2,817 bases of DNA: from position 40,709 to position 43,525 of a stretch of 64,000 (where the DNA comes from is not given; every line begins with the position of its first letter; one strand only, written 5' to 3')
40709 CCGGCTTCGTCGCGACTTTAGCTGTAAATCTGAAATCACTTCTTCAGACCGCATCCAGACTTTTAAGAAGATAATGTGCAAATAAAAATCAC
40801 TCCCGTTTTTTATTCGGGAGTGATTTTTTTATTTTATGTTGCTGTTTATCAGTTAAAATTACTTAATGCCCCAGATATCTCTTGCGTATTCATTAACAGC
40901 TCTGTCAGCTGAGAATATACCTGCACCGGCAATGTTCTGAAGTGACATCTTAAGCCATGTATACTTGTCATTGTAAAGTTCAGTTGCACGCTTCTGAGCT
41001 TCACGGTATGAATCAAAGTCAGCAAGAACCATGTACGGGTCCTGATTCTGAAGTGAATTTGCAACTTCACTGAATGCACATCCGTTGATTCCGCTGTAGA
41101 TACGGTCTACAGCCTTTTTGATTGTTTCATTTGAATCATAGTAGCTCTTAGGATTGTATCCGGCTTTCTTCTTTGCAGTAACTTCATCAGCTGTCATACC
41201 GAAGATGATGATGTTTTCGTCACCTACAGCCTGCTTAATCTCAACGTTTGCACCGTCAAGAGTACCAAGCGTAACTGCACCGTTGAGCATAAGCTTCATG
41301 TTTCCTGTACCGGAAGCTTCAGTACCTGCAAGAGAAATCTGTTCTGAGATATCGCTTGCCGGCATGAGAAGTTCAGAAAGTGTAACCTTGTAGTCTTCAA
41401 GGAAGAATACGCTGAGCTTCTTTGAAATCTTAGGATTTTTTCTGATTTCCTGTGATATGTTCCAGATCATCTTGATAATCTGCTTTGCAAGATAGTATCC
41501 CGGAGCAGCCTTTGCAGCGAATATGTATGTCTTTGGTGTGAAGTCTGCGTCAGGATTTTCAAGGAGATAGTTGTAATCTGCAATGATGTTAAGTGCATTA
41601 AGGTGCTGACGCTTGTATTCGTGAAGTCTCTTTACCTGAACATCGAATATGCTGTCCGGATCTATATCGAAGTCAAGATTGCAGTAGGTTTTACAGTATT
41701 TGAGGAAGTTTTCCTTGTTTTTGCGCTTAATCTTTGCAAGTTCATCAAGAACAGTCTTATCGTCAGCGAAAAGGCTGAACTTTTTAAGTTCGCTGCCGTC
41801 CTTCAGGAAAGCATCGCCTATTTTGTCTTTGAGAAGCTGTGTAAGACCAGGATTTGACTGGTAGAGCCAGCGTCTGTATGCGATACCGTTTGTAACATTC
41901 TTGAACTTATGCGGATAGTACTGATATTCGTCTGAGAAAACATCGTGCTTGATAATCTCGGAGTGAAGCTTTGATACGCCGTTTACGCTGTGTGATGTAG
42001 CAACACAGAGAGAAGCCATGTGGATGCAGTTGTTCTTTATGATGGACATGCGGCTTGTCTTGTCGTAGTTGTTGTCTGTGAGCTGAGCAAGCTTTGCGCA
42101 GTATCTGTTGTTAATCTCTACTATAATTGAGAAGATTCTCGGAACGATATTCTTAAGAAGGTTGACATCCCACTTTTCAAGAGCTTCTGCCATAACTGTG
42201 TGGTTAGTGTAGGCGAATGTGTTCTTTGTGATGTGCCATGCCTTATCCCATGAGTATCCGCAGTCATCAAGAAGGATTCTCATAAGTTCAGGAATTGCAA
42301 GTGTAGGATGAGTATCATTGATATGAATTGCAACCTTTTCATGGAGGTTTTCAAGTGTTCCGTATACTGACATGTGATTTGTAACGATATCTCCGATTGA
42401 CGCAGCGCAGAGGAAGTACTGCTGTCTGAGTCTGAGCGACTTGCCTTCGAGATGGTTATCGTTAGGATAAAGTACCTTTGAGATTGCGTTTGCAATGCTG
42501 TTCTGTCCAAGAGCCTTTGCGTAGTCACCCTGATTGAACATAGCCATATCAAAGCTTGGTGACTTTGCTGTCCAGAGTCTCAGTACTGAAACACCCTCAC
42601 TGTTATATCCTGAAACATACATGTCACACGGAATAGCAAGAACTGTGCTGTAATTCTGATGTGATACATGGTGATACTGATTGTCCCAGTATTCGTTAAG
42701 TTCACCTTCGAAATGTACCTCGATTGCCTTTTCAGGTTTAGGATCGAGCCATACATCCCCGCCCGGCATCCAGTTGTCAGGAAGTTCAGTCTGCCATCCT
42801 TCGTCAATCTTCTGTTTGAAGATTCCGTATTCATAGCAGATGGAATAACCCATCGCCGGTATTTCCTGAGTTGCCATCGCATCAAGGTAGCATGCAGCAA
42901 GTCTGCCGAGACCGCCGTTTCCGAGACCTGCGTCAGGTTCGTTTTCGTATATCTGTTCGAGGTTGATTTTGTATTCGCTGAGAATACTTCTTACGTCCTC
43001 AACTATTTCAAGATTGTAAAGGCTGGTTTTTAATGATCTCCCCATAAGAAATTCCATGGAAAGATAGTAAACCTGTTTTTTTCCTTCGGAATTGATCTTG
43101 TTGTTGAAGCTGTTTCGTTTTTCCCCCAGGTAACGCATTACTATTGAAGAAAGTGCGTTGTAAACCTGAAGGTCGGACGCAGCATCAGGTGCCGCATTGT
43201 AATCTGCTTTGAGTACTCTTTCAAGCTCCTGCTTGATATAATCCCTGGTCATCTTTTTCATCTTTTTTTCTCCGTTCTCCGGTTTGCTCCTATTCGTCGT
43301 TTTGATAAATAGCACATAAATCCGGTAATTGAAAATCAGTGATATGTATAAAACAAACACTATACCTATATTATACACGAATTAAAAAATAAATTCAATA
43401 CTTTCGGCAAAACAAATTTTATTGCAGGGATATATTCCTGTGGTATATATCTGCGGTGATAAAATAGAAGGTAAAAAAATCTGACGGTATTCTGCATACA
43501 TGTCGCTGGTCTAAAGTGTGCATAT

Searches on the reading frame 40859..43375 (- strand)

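Call 77: search_protein_families(library=pfam, proteins=[window:40859-43375:-], max_evalue=0.00001)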
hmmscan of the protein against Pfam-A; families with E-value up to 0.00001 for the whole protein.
window:40859-43375:- (838 aa): 1 family
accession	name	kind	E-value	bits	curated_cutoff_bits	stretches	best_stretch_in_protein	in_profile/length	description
PF00343.26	Phosphorylase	-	8.5e-304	1009.8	27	1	133-837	2-713/713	Carbohydrate phosphorylase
